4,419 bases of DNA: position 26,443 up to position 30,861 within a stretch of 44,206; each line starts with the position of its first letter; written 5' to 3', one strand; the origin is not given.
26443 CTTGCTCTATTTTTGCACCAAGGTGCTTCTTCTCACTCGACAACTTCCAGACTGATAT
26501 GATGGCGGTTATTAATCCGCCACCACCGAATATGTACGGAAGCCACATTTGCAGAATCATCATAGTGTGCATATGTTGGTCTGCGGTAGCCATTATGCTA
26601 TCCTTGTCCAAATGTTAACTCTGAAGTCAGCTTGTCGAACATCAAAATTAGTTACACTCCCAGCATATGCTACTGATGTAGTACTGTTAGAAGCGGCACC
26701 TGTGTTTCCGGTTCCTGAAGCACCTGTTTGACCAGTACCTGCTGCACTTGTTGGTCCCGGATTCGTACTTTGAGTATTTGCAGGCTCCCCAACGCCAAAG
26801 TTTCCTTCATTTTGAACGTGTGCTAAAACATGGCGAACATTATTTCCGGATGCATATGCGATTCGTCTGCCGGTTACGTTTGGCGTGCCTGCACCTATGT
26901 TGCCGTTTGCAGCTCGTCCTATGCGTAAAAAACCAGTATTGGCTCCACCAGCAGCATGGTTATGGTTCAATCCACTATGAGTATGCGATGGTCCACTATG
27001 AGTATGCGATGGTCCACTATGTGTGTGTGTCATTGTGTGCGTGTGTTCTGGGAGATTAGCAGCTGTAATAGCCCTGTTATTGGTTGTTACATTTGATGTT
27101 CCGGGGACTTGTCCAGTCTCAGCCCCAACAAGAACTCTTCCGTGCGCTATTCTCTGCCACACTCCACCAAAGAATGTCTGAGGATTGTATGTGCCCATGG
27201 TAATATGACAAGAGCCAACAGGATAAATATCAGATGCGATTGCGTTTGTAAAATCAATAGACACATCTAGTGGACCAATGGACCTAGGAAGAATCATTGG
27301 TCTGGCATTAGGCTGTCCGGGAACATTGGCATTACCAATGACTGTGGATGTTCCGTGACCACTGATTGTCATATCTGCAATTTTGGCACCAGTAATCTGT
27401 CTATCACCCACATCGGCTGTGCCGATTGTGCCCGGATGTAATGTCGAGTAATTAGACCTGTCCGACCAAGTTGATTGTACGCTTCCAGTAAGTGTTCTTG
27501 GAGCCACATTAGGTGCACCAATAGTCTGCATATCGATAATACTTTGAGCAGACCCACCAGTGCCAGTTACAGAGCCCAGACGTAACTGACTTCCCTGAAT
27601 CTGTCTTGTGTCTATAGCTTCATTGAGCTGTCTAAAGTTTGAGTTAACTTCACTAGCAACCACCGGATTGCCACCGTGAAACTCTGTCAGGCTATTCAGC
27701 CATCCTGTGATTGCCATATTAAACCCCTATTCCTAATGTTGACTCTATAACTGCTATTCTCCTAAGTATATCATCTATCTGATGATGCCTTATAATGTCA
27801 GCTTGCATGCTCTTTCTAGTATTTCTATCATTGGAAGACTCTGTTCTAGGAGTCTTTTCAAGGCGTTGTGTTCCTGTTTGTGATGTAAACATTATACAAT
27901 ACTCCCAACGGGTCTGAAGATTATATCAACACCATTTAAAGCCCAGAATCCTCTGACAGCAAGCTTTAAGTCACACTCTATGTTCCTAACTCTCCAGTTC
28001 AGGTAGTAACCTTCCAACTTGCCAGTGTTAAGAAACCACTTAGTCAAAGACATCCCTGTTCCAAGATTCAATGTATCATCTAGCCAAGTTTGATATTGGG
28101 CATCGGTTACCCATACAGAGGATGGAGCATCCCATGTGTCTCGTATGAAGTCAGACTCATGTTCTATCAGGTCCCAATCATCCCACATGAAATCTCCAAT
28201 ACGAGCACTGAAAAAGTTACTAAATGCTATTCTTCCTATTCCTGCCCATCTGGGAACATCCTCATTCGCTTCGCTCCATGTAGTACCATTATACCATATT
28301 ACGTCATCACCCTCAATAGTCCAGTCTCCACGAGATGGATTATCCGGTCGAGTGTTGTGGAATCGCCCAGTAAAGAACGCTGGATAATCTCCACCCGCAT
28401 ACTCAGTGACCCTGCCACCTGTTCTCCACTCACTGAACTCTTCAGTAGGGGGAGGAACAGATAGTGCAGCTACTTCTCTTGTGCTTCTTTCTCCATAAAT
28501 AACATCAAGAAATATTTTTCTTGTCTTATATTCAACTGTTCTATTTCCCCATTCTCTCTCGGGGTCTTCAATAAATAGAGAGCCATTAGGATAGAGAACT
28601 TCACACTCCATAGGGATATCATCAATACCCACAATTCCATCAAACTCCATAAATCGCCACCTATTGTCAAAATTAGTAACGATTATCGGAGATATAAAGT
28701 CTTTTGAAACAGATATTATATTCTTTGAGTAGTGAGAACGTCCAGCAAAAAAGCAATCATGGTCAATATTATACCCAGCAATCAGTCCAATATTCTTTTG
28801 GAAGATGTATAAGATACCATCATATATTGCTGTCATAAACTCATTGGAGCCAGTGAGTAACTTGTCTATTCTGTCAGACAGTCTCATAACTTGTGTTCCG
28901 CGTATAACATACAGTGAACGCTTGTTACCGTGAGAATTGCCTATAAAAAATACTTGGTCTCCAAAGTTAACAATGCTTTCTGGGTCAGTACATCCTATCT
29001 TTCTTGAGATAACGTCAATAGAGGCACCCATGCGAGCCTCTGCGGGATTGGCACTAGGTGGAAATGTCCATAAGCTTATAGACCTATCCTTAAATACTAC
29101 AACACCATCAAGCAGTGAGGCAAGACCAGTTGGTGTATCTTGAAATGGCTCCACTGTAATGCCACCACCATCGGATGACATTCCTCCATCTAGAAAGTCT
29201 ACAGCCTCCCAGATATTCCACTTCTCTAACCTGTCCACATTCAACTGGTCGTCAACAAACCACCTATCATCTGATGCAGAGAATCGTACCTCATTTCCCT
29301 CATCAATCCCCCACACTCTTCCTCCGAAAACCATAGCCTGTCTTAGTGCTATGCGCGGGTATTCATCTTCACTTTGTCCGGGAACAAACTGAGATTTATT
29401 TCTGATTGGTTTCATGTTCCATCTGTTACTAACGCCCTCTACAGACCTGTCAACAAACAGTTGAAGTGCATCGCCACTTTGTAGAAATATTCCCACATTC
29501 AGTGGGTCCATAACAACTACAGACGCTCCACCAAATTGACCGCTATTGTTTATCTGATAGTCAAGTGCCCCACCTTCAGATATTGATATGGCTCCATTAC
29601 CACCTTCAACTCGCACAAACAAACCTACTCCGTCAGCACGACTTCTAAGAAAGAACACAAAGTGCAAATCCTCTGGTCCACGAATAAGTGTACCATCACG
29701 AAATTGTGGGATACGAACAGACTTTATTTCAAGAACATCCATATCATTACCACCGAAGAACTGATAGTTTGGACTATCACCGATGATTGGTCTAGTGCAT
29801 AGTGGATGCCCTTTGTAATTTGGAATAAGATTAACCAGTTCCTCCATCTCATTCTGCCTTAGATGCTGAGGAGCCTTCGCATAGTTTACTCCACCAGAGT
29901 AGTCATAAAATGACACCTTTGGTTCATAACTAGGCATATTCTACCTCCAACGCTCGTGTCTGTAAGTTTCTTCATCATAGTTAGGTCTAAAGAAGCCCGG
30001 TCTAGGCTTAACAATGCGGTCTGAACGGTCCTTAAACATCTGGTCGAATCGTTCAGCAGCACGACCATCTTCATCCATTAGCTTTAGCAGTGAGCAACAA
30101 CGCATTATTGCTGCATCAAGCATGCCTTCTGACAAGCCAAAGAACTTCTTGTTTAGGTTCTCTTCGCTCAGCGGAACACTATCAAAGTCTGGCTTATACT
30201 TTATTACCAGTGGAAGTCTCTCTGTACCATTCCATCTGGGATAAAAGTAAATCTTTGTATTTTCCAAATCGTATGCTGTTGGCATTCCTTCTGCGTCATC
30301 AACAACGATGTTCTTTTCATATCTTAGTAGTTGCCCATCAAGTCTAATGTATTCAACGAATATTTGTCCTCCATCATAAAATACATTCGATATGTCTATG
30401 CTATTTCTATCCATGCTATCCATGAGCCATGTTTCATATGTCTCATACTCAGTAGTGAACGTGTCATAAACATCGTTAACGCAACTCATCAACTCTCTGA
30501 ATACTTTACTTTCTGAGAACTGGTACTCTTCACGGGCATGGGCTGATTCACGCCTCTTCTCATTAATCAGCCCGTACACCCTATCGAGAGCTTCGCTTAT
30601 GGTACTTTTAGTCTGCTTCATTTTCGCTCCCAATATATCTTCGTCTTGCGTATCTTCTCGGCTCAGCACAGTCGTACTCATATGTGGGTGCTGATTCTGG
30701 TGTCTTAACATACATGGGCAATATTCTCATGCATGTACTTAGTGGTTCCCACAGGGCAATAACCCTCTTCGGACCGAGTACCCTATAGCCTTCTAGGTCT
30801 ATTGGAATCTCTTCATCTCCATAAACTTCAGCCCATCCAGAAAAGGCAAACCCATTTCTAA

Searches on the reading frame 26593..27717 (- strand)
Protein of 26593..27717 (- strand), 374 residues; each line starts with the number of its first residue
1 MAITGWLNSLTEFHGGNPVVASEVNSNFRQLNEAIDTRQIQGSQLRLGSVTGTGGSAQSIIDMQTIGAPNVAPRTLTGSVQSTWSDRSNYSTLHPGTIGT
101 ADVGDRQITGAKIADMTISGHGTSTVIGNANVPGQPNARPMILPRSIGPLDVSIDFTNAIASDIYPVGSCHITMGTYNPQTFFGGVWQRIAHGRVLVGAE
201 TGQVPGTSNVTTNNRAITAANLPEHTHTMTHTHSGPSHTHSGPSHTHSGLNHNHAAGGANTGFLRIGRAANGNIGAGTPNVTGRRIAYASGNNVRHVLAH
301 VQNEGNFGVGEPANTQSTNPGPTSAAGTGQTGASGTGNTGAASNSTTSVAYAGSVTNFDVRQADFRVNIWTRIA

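Call 62: search_protein_families(library=pfam, proteins=[window:26593-27717:-], max_evalue=0.01)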
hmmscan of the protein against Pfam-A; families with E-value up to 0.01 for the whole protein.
window:26593-27717:- (374 aa): 1 family
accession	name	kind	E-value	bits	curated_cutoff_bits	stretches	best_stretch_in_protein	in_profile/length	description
PF21939.1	Gp10_C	-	2.5e-11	45.1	27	1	163-242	4-88/139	Baseplate structural protein Gp10, C-terminal domain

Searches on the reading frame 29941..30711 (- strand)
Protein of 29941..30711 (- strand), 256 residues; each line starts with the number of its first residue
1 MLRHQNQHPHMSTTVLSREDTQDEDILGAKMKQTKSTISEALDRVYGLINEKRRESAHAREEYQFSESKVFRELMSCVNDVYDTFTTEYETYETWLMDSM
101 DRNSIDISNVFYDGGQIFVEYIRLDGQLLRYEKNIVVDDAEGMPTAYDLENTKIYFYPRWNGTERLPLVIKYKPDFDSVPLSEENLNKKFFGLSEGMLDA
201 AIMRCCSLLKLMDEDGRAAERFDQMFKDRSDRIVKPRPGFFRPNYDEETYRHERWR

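Call 62: search_protein_families(library=pfam, proteins=[window:29941-30711:-], max_evalue=0.01)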
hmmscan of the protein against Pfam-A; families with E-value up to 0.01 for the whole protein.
window:29941-30711:- (256 aa): 1 family
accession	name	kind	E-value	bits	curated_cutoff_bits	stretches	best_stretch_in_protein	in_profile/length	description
PF24175.2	SU10_adaptor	-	0.00041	21.3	27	1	124-233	73-181/194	SU10 adaptor protein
